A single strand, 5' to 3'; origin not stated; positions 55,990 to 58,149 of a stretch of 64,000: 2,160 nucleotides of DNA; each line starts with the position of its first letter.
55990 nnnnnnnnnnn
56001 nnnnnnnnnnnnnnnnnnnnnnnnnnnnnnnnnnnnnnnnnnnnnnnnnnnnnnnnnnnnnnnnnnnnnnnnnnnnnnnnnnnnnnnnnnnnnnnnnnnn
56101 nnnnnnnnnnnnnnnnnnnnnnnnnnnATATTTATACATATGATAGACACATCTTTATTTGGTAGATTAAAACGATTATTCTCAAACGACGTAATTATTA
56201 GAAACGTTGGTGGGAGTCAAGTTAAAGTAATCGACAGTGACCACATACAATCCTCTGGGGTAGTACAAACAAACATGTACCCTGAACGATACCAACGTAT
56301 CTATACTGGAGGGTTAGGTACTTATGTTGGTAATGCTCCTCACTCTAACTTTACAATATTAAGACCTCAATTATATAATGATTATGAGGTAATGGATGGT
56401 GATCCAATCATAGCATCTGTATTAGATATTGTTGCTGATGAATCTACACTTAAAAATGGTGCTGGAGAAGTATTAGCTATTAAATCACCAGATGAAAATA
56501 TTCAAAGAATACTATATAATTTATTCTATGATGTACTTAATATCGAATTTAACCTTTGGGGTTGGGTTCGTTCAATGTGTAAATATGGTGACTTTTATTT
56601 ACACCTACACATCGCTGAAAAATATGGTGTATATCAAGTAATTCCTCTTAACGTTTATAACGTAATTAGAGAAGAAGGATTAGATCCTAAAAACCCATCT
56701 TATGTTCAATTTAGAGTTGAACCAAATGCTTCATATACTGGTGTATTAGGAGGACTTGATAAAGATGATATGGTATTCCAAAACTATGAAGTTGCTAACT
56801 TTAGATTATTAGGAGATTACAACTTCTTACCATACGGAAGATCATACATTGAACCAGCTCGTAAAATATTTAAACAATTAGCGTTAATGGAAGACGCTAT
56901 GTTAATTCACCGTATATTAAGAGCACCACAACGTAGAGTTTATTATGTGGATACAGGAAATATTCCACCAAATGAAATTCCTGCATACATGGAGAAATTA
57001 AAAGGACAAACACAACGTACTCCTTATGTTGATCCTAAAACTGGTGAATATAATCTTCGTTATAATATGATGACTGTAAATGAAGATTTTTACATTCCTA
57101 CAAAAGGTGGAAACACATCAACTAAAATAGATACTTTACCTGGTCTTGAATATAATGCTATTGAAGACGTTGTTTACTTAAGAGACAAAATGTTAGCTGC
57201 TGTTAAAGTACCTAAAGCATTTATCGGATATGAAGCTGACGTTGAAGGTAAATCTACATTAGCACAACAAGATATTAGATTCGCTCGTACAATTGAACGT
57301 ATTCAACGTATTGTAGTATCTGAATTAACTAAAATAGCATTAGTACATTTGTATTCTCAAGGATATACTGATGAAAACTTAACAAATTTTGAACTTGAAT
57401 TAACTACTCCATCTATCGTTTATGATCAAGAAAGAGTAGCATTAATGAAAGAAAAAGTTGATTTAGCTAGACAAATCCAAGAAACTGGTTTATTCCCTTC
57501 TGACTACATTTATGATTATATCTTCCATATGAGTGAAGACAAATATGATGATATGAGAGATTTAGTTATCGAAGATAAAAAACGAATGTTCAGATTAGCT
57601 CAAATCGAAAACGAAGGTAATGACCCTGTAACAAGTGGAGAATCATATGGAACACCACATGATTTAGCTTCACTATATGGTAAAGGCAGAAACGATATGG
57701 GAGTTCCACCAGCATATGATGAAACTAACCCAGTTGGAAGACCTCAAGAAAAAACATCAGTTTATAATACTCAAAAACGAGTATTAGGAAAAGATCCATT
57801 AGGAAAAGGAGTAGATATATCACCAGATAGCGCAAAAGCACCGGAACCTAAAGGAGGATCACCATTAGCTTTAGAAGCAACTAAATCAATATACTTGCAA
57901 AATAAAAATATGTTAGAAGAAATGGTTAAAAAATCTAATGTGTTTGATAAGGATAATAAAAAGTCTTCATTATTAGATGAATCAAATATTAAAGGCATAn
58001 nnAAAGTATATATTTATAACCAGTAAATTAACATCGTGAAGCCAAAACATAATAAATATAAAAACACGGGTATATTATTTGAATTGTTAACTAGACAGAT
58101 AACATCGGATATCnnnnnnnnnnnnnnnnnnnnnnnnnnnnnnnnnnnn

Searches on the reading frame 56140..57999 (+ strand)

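Call 19: search_protein_families(library=phrogs, proteins=[window:56140-57999:+], max_evalue=0.001)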
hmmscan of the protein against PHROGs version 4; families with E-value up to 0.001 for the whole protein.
window:56140-57999:+ (620 aa): 3 families
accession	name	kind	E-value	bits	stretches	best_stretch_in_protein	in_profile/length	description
phrog_213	-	head and packaging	9.3e-61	207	1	75-484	60-502/528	portal protein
phrog_1497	-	head and packaging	1.3e-06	28.5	1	70-167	60-166/549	portal protein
phrog_9232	-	head and packaging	2.9e-05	24.1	1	341-409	307-375/502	portal protein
